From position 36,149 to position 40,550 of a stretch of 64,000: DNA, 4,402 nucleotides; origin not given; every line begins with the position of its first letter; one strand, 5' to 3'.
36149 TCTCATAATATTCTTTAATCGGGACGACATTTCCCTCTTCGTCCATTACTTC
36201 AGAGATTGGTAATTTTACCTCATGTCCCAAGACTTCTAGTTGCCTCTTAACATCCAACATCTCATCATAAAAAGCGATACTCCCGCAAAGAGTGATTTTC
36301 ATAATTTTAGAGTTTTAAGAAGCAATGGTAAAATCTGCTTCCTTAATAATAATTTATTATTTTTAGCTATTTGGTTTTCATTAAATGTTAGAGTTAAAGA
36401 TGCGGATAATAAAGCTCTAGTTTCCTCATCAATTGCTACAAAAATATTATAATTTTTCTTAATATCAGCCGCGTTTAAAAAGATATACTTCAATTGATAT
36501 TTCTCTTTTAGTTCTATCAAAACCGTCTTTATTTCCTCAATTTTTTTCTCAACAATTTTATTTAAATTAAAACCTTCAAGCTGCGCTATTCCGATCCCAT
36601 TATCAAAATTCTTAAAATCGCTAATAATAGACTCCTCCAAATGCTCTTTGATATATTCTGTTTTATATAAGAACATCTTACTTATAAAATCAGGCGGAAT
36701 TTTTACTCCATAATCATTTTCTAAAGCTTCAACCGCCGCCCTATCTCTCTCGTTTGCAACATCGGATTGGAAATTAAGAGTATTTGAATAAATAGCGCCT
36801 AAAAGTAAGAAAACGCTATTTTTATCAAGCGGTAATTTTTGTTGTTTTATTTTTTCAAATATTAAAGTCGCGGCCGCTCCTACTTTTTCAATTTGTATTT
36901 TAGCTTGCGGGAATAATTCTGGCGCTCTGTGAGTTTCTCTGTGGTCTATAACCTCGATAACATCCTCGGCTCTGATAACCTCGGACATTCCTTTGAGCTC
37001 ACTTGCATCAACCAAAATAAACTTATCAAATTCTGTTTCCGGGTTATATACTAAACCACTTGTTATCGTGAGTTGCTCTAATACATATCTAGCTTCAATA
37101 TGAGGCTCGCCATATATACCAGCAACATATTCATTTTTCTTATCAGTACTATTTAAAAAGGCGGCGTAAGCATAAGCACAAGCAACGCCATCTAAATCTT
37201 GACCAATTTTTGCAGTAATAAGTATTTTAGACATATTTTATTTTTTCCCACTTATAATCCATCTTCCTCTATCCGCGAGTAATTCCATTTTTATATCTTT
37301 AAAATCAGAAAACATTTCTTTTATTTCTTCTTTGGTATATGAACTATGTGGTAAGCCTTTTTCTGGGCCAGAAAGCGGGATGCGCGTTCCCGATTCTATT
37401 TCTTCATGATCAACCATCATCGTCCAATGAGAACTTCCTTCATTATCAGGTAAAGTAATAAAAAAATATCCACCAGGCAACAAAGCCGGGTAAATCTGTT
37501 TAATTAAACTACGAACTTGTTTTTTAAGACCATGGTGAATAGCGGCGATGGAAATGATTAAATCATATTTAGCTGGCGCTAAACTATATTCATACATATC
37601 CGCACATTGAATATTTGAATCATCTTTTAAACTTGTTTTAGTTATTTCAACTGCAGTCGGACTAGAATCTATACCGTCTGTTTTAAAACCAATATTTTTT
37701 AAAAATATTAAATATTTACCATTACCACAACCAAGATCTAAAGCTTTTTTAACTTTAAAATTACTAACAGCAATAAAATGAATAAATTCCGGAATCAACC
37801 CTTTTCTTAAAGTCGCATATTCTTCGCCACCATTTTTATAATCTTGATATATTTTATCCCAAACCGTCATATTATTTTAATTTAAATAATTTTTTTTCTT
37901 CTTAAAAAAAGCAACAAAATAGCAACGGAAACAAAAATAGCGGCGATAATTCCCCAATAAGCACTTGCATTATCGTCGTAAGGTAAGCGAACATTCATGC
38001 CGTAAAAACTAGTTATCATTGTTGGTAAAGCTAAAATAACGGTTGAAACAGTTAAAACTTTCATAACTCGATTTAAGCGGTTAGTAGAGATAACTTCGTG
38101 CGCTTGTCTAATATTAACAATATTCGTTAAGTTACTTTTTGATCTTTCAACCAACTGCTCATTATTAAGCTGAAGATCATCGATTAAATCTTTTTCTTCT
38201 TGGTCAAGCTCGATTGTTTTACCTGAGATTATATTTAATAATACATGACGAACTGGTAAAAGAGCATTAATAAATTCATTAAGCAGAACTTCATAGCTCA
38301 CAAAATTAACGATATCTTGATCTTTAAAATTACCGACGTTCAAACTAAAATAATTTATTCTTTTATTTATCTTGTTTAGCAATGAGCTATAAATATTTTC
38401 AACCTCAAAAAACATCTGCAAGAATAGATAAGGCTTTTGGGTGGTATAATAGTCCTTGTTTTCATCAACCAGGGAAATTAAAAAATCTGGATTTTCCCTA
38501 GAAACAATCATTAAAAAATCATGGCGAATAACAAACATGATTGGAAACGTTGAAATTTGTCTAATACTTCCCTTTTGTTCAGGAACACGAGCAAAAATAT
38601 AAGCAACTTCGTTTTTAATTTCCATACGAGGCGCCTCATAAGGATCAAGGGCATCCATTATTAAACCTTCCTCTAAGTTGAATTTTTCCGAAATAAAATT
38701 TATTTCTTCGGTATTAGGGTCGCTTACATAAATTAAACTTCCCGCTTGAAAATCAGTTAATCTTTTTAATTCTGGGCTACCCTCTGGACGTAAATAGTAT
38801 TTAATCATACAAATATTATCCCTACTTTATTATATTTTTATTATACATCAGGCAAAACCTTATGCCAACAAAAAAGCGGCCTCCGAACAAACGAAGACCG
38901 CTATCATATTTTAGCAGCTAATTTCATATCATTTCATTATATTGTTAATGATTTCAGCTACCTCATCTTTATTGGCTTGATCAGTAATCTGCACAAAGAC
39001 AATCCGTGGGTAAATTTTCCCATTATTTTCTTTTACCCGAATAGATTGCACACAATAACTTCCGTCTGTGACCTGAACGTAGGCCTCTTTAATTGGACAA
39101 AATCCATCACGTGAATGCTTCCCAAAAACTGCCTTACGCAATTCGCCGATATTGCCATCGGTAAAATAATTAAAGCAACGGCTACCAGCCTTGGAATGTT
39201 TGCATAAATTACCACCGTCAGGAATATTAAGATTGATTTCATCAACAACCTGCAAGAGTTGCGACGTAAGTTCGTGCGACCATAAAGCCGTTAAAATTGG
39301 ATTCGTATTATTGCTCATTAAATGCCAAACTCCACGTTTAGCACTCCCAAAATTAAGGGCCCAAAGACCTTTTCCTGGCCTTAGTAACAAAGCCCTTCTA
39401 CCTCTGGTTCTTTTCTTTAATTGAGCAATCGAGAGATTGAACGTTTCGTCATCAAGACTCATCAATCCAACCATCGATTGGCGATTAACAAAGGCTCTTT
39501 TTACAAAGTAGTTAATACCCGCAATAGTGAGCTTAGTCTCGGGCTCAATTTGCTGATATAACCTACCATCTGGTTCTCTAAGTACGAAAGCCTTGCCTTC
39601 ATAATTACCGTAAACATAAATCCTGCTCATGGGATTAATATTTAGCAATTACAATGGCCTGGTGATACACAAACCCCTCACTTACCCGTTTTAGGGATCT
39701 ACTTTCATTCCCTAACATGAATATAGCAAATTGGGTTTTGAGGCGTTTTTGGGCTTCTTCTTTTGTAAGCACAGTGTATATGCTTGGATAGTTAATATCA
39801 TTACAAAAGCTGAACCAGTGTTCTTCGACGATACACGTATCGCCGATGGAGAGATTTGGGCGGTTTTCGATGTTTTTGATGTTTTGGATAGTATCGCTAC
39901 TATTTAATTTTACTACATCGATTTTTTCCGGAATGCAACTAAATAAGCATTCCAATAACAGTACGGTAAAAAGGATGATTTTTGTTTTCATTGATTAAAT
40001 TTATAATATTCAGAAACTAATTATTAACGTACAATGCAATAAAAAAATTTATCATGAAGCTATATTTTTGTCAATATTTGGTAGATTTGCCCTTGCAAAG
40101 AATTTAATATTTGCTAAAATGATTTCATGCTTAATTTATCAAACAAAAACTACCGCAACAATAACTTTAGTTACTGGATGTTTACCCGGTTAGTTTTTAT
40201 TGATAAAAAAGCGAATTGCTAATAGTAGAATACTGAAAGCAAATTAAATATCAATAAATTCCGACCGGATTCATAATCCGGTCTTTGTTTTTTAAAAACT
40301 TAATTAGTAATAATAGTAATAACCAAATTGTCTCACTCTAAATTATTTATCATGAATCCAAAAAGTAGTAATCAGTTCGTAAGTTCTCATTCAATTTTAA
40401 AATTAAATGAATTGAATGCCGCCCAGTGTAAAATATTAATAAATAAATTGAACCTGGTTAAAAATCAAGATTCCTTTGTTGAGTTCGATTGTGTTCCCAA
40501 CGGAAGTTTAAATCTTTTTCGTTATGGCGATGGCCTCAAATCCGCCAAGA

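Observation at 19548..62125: A recurring, nearly identical extended -10 promoter cassette sits in front of almost every ORFan unit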

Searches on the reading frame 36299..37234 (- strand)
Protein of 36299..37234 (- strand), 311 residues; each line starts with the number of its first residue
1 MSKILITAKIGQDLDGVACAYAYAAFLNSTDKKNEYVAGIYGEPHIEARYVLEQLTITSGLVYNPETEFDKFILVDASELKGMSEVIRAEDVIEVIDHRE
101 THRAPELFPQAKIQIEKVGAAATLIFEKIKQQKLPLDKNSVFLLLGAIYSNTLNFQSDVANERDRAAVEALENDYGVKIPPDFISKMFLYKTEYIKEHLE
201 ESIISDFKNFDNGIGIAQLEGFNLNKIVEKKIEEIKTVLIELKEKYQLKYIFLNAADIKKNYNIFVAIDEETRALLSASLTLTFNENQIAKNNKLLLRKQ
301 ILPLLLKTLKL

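Call 9: search_protein_families(library=pfam, proteins=[window:36299-37234:-], max_evalue=0.001)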
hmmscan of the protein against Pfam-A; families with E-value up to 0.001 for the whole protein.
window:36299-37234:- (311 aa): 2 families
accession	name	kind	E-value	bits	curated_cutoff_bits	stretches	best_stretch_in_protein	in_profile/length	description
PF01368.27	DHH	-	1.1e-08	35.8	28.1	1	3-144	1-121/125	DHH family, N-terminal domain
PF02833.19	DHHA2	-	2.7e-07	31.4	27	1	187-307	3-125/126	DHHA2 domain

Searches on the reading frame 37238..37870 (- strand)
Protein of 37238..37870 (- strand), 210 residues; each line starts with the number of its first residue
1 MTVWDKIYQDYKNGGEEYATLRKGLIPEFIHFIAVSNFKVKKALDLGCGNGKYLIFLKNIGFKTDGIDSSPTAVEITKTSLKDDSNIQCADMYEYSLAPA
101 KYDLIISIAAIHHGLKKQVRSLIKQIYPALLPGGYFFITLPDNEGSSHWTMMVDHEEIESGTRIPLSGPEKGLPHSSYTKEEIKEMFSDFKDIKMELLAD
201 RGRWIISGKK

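Call 9: search_protein_families(library=pfam, proteins=[window:37238-37870:-], max_evalue=0.001)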
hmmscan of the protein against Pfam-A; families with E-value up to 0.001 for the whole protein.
window:37238-37870:- (210 aa): 7 families
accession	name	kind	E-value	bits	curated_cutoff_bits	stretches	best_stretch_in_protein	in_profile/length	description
PF13489.12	Methyltransf_23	-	1.1e-17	64.7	27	1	20-189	3-156/164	Methyltransferase domain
PF13649.12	Methyltransf_25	-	4.6e-15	56.5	27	1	44-134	2-97/97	Methyltransferase domain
PF08241.18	Methyltransf_11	-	7.2e-15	55.8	21.2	1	44-138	1-95/95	Methyltransferase domain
PF08242.18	Methyltransf_12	-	1.5e-12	48.5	30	1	44-136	1-98/98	Methyltransferase domain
PF13847.12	Methyltransf_31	-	4.2e-11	43.2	27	1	41-186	5-140/145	Methyltransferase domain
PF03848.20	TehB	-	2.6e-10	40.5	20.4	1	34-138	25-132/193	Tellurite resistance protein TehB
PF05175.20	MTS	-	2.6e-07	30.9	23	1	39-139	31-139/170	Methyltransferase small domain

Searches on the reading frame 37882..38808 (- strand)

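Call 9: search_protein_families(library=pfam, proteins=[window:37882-38808:-], max_evalue=0.001)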
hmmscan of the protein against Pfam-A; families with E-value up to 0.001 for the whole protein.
window:37882-38808:- (308 aa): 1 family
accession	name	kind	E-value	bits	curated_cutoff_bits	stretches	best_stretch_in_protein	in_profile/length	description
PF01544.23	CorA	-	6e-44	150.9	27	1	28-304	9-292/292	CorA-like Mg2+ transporter protein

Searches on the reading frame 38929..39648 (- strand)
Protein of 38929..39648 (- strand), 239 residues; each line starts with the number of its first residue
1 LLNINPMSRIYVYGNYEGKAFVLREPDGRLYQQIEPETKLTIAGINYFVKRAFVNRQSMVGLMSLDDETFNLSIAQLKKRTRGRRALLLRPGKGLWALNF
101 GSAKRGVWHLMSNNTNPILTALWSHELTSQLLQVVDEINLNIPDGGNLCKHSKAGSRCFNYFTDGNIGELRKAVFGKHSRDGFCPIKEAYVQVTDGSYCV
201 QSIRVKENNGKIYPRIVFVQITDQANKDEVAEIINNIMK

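Call 3: search_protein_families(library=pfam, proteins=[window:38929-39648:-], max_evalue=0.01)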
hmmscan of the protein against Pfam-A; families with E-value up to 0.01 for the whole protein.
window:38929-39648:- (239 aa): 0 families

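Call 24: search_protein_families(library=ncbifam, proteins=[window:38929-39648:-], max_evalue=0.01)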
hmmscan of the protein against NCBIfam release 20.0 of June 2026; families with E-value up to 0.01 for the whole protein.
window:38929-39648:- (239 aa): 0 families

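Call 25: search_protein_families(library=phrogs, proteins=[window:38929-39648:-], max_evalue=0.01)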
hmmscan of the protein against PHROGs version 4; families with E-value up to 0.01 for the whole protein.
window:38929-39648:- (239 aa): 0 families

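Call 79: search_solved_structures(query=window:38929-39630:-, max_evalue=1)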
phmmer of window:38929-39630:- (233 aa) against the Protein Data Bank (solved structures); distinct sequences matched with E-value up to 1: 15.
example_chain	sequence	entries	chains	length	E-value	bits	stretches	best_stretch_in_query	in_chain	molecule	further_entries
7r8r_A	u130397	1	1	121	0.16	14.6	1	109-145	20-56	Bromodomain-containing protein 3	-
1z6x_A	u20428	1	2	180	0.16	14.6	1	6-90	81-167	ADP-ribosylation factor 4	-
9nn4_A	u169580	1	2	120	0.16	14.6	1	109-145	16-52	Bromodomain-containing protein 3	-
24os_A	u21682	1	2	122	0.16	14.6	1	109-145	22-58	Bromodomain-containing protein 3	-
2nxb_A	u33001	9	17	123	0.16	14.6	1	109-145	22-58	Bromodomain-containing protein 3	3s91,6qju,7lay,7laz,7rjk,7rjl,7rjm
7toa_B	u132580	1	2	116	0.16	14.6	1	109-145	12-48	Bromodomain-containing protein 3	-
6u4a_A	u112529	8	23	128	0.17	14.5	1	109-145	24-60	Bromodomain-containing protein 3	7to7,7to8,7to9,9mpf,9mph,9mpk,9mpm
2l5e_A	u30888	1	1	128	0.17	14.5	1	109-145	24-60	Bromodomain-containing protein 3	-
9mpn_A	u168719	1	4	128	0.17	14.5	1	109-145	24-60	Bromodomain-containing protein 3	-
2yw5_A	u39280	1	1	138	0.2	14.3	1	109-145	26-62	Bromodomain-containing protein 3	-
5hen_A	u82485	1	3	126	0.35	13.5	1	111-145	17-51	Bromodomain-containing protein 2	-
6viw_A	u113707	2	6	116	0.91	12.2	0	111-144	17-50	Bromodomain-containing protein 4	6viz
5uvw_A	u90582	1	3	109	0.93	12.1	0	111-144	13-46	Bromodomain-containing protein 4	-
9kem_A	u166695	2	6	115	0.96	12.1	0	111-144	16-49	Bromodomain-containing protein 4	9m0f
5z9c_A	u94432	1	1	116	0.97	12.1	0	111-144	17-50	Bromodomain-containing protein 4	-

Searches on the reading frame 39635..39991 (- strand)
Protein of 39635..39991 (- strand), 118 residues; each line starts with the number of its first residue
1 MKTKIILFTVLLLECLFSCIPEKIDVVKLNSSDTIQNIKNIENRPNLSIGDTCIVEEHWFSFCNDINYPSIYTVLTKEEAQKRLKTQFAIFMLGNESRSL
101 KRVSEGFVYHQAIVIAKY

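Call 3: search_protein_families(library=pfam, proteins=[window:39635-39991:-], max_evalue=0.01)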
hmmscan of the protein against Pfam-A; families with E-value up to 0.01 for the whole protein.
window:39635-39991:- (118 aa): 0 families

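Call 12: find_encoding_contigs(protein=window:39635-39991:-, flank=3000, max_places=6)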
Protein window:39635-39991:- (118 aa): 3 contigs read that carry it; 1 place shown.
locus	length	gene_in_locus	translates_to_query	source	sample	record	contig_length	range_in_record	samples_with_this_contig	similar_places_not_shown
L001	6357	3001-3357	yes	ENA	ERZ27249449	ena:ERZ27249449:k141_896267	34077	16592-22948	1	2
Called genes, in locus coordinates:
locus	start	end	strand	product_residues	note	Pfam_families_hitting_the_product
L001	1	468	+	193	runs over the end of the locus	PF13328:HD_4, PF01966:HD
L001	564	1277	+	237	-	-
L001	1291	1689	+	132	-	-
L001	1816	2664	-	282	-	-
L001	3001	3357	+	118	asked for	-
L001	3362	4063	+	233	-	-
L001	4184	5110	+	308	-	PF01544:CorA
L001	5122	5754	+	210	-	PF03848:TehB, PF13489:Methyltransf_23, PF05175:MTS, PF13847:Methyltransf_31, PF08241:Methyltransf_11, PF08242:Methyltransf_12, PF13649:Methyltransf_25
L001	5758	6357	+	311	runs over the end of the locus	PF01368:DHH, PF02833:DHHA2 (weak)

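Call 24: search_protein_families(library=ncbifam, proteins=[window:39635-39991:-], max_evalue=0.01)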
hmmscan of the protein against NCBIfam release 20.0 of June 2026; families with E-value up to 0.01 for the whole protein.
window:39635-39991:- (118 aa): 0 families

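Call 25: search_protein_families(library=phrogs, proteins=[window:39635-39991:-], max_evalue=0.01)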
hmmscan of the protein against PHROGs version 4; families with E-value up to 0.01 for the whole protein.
window:39635-39991:- (118 aa): 0 families

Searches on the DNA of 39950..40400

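Call 62: search_rna_families(source=window, start=39950, end=40400, threshold=evalue, max_evalue=1)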
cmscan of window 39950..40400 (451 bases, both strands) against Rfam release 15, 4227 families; matches with E-value up to 1: 2.
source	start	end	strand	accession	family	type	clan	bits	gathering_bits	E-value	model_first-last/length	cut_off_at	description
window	40170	40257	-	RF04051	mir-8517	Gene; miRNA;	-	17.2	70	0.96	1-108/108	no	mir-8517 microRNA precursor family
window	40035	40105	+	RF03027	RT-6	Gene; sRNA;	-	15.8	46.7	0.67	1-75/75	no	RT-6 RNA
